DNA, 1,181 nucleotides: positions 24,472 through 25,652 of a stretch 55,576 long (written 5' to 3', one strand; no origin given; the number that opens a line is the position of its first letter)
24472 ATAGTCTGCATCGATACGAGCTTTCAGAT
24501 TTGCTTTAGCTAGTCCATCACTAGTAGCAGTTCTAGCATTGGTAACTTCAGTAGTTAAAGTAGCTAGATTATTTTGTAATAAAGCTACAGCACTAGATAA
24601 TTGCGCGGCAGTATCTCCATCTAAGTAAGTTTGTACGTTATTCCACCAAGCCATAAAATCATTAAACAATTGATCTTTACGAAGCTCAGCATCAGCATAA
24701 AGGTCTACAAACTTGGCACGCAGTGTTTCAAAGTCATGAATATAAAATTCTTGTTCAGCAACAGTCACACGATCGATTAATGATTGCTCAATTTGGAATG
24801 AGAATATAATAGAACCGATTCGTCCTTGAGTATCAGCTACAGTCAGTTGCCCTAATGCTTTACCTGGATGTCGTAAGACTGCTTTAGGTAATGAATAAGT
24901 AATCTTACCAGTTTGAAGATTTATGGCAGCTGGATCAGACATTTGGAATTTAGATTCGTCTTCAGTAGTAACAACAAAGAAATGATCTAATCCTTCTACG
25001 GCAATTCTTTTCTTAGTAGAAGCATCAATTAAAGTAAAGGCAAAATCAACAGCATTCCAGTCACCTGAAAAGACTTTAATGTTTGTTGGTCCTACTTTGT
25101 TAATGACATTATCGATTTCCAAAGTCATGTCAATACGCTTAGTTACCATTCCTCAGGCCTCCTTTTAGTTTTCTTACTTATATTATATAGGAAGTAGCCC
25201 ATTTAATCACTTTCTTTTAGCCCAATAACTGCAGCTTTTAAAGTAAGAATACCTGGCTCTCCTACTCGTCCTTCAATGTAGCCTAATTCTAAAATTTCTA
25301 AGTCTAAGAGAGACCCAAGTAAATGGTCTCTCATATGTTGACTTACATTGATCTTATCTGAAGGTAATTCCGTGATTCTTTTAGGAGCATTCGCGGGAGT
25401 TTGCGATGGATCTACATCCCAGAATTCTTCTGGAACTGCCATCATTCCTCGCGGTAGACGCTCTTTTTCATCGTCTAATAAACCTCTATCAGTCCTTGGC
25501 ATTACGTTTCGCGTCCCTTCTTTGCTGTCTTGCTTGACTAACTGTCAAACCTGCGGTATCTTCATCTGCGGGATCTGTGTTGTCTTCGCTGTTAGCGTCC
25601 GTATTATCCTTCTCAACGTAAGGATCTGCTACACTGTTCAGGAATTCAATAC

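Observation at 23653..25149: Pectate-lyase-type beta-helix protein encoded between portal and scaffold (head module) rather than at the tail tip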

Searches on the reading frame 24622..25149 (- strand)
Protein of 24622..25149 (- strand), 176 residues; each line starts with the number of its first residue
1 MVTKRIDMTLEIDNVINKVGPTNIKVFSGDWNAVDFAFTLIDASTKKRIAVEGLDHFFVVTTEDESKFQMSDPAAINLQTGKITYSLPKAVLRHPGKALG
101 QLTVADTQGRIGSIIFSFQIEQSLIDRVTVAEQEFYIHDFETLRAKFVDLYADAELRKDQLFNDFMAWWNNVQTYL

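Call 55: search_dna_similar(query=window:24622-25149:-, collection=phages, mode=protein, max_evalue=0.01, max_rows=50)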
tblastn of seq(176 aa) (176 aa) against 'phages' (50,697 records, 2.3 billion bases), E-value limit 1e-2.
Records with a match: 21; places in all: 21; records where one place covers at least 80% of the query: 9.
Best place of each record, by identity: <60% 21.
By first word of the organism name: Bacillus 13; Brochothrix 4; Staphylococcus 4.
By host as written in the record: - 4; Brochothrix thermosphacta 3; Staphylococcus aureus 2; Bacillus subtilis subsp. natto 2; Bacillus subtilis 2; Bacillus subtilis BGSC 1L32 2; Bacillus subtilis 18 1; Bacillus tequilensis 1; and 4 more.
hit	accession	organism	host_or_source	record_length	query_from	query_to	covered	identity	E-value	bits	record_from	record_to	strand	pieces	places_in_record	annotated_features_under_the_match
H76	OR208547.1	Bacillus phage phi18-2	Bacillus subtilis 18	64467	1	165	94%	27.7%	1e-2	42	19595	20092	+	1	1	baseplate upper protein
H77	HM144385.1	Brochothrix phage NF5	Brochothrix thermosphacta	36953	2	147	83%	27.3%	5e-6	51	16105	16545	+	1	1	gp18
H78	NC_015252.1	Brochothrix phage NF5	Brochothrix thermosphacta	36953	2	147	83%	27.3%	5e-6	51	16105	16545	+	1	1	minor tail protein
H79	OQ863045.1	Brochothrix phage BtpYZU03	Brochothrix thermosphacta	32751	2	147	83%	26.8%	5e-6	51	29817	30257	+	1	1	minor tail protein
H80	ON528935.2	Bacillus phage vB_BteM-A9Y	Bacillus tequilensis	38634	1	144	82%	26.9%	2e-4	46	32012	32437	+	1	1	baseplate upper protein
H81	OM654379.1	Bacillus phage vB_BauS_KLEB27-1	Bacillus australimaris strain KR4M-27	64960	58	153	55%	40.2%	1e-8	59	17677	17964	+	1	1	tail fiber protein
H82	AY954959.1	Staphylococcus phage EW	-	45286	22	163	81%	27.1%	3e-4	46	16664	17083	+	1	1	ORF004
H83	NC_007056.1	Staphylococcus phage EW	Staphylococcus aureus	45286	22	163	81%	27.1%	3e-4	46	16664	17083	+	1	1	minor tail protein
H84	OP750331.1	Brochothrix phage BtpYZU01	Brochothrix thermosphacta Bt-YZU01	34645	2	147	83%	26.2%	2e-5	49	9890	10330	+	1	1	hypothetical protein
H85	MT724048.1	Staphylococcus phage SAP3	Staphylococcus aureus D085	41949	22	173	86%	23.8%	1e-3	44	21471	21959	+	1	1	BppU_N domain-containing protein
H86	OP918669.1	Bacillus phage yong1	Bacillus subtilis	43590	81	166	49%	38.0%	2e-7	55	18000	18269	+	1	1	hypothetical protein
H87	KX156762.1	Staphylococcus phage vB_SauS_IMEP5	Staphylococcus aureus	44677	22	148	72%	23.8%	4e-4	45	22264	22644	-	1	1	hypothetical protein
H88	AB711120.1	Bacillus phage PM1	Bacillus subtilis subsp. natto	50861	59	165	61%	27.0%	2e-3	44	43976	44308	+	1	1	hypothetical protein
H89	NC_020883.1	Bacillus phage PM1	Bacillus subtilis subsp. natto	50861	59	165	61%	27.0%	2e-3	44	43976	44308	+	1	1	minor tail protein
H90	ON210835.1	Bacillus phage 268TH002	Bacillus subtilis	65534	81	145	37%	36.4%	1e-3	44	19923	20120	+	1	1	22: minor tail protein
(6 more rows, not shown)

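Call 74: get_annotated_region(hit=H81, flank=9000)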
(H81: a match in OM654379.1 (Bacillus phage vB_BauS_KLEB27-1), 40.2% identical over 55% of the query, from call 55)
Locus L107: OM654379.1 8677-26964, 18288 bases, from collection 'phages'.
description: Bacillus phage vB_BauS_KLEB27-1, complete genome.
organism: Bacillus phage vB_BauS_KLEB27-1 (NCBI taxid 2928864)
taxonomy: Viruses; Duplodnaviria; Heunggongvirae; Uroviricota; Caudoviricetes
host: Bacillus australimaris strain KR4M-27; source: water samples from gypsum karst lake Kirkilai; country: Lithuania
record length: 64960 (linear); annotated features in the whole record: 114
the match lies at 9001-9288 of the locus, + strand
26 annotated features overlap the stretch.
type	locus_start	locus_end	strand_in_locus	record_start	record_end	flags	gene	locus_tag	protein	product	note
CDS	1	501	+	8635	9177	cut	-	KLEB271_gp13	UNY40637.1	major tail protein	-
CDS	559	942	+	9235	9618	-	-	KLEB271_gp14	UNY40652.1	hypothetical protein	-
CDS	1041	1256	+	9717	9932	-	-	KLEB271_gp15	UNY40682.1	hypothetical protein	-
CDS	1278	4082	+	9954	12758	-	-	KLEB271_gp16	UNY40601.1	tape measure protein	-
CDS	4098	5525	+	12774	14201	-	-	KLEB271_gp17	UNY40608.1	distal tail protein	Sipho_tail domain-containing protein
CDS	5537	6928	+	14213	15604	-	-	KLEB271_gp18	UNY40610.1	baseplate protein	Prophage_tail domain-containing protein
CDS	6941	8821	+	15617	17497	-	-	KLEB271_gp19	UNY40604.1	tail fiber protein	Beta_helix domain-containing protein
CDS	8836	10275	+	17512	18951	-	-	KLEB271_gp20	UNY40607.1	tail fiber protein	DUF2479 domain-containing protein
CDS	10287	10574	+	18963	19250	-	-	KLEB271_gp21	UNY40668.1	hypothetical protein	-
CDS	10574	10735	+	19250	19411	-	-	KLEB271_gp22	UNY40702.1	hypothetical protein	Phage_XkdX domain-containing protein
CDS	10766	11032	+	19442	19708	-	-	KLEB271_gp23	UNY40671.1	holin-like protein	XhlA domain-containing protein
CDS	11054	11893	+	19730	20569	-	-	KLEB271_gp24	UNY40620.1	endolysin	-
CDS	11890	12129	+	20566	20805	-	-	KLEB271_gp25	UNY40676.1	holin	-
CDS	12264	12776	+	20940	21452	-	-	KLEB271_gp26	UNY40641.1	hypothetical protein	-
CDS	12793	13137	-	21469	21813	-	-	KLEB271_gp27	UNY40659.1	hypothetical protein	YolD domain-containing protein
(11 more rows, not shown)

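Call 75: get_annotated_region(hit=H77, flank=7000)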
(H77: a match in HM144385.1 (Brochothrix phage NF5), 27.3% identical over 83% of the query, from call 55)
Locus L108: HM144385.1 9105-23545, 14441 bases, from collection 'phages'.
description: Brochothrix phage NF5, complete genome.
organism: Brochothrix phage NF5 (NCBI taxid 764561)
taxonomy: Viruses; Duplodnaviria; Heunggongvirae; Uroviricota; Caudoviricetes
host: Brochothrix thermosphacta; source: -; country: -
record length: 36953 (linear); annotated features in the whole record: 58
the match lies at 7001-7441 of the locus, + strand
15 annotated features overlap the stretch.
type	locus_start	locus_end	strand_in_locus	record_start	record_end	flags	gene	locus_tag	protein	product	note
CDS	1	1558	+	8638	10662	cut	-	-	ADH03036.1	gp14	putative tail tape measure protein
CDS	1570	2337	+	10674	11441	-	-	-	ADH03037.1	gp15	-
CDS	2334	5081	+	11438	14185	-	-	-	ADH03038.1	gp16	-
CDS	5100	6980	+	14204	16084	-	-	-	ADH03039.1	gp17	putative minor structural protein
CDS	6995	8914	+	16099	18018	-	-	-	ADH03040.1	gp18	-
CDS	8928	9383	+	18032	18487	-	-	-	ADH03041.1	gp19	-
CDS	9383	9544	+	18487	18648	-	-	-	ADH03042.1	gp20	-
CDS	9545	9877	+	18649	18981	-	-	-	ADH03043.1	gp21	-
CDS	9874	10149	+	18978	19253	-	-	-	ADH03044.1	gp22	-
CDS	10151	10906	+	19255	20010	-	-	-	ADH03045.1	gp23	N-acetylmuramoyl-L-alanine amidase; experimentally confirmed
CDS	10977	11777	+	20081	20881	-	-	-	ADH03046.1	gp24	-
CDS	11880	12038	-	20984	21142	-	-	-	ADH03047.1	gp25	-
CDS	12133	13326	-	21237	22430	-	-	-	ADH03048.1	gp26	integrase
CDS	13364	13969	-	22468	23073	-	-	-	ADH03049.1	gp27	-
CDS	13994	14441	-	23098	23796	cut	-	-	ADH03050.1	gp28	putative CI-like repressor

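Call 82: find_homologous_proteins(query=A3, max_evalue=0.00001)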
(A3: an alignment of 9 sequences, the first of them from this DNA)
Query A3 (9 sequences) (162 aa, profile of the alignment): 1 proteins with E <= 0.00001 among 2148 candidates.
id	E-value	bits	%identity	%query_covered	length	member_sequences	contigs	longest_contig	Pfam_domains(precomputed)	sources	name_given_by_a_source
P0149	8.0e-57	209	27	83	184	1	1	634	PF10651.16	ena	-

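Call 87: predict_structure(alignment_id=A3)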
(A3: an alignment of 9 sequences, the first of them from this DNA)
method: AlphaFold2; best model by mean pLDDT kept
length: 162 residues; sequences in the alignment: 9
mean_pLDDT: 82.0   pTM: 0.66
mean pLDDT of the five models: 82.0, 81.5, 79.0, 78.9, 75.6
residues with pLDDT >= 90: 52; 70-90: 86; 50-70: 22; < 50: 2
segments of 3 or more residues with pLDDT < 50: none
pLDDT, mean of each block of 10 residues (from residue 1): 80 77 85 87 88 90 93 87 91 92 86 90 69 54 75 73 58
secondary structure, 60 per line:
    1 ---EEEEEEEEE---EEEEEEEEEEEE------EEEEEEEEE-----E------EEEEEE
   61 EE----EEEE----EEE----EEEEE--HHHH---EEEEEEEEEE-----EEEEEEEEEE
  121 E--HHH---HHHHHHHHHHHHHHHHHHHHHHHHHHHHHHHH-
elements in order: E4-12 E16-27 E34-42 E55-62 E67-70 E75-77 E82-86 H89-92 E96-105 E111-121 H130-161

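Call 89: fold_search(model_id=the predicted structure, library=pdb)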
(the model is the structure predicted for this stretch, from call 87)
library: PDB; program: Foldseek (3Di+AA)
matches with E <= 10: 1903; with E <= 0.001: 25
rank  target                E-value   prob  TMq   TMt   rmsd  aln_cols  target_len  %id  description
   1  9m8o_P                5.0e-13  1.00  0.70  0.73   4.2       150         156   25  Cryo-EM structure of bacteriophage NF5 baseplate (released 2025-12-17)
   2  6v8i_AN               2.4e-11  1.00  0.64  0.83   2.3       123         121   27  Composite atomic model of the Staphylococcus aureus phage 80alpha baseplate (released 2020-03-04)
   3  6v8i_AM               1.0e-10  1.00  0.64  0.82   2.3       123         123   28  Composite atomic model of the Staphylococcus aureus phage 80alpha baseplate (released 2020-03-04)
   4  9m8o_Q                2.8e-10  1.00  0.65  0.67  14.3       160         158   21  Cryo-EM structure of bacteriophage NF5 baseplate (released 2025-12-17)
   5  6v8i_AK               2.8e-10  1.00  0.59  0.51  16.3       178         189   20  Composite atomic model of the Staphylococcus aureus phage 80alpha baseplate (released 2020-03-04)
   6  4v96_AL               2.2e-09  1.00  0.56  0.32   7.5       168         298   17  The structure of a 1.8 MDa viral genome injection device suggests alternative infection mechanisms (released 2014-07-09)
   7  4v96_AB               4.0e-09  1.00  0.54  0.32   7.5       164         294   17  The structure of a 1.8 MDa viral genome injection device suggests alternative infection mechanisms (released 2014-07-09)
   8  4v96_AH               7.4e-09  1.00  0.51  0.30   7.6       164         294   15  The structure of a 1.8 MDa viral genome injection device suggests alternative infection mechanisms (released 2014-07-09)
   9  4v96_AA               9.4e-09  1.00  0.56  0.32  14.0       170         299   16  The structure of a 1.8 MDa viral genome injection device suggests alternative infection mechanisms (released 2014-07-09)
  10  6v8i_AJ               2.2e-08  1.00  0.59  0.57   6.4       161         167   22  Composite atomic model of the Staphylococcus aureus phage 80alpha baseplate (released 2020-03-04)
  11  4v96_AK               3.7e-08  1.00  0.53  0.32   7.0       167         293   14  The structure of a 1.8 MDa viral genome injection device suggests alternative infection mechanisms (released 2014-07-09)
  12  4v96_AE               4.2e-08  1.00  0.54  0.32   7.1       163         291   16  The structure of a 1.8 MDa viral genome injection device suggests alternative infection mechanisms (released 2014-07-09)
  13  4v96_AQ               4.2e-08  1.00  0.53  0.31   7.5       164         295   15  The structure of a 1.8 MDa viral genome injection device suggests alternative infection mechanisms (released 2014-07-09)
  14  3uh8                  2.4e-07  1.00  0.47  0.60   5.1       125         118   15  N-terminal domain of phage TP901-1 ORF48 (released 2012-05-30)
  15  9mt4_G                2.3e-06  1.00  0.50  0.52   5.1       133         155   13  Connector structure of phage JohannRWettstein (Bas63) (released 2025-11-19)
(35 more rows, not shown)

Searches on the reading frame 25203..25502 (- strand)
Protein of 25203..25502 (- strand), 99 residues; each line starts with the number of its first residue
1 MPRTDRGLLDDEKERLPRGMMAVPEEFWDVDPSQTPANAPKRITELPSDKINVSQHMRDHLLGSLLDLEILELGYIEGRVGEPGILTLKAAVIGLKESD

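Call 3: search_protein_families(library=pfam, proteins=[window:25203-25502:-], max_evalue=0.1)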
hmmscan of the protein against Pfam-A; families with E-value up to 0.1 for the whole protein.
window:25203-25502:- (99 aa): 0 families

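Call 4: search_protein_families(library=phrogs, proteins=[window:25203-25502:-], max_evalue=0.01)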
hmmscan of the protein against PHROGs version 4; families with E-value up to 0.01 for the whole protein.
window:25203-25502:- (99 aa): 0 families

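Call 78: find_related_loci(query=window:25203-25502:-, collection=viral_contigs, flank=6000)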
Query window:25203-25502:- (99 aa) in viral_contigs; peptide patterns used: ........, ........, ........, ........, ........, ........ (x = any residue, [..] = any of these).
35 stretches matched a pattern, but none encodes a relative of the query by tblastn (E <= 1e-3).
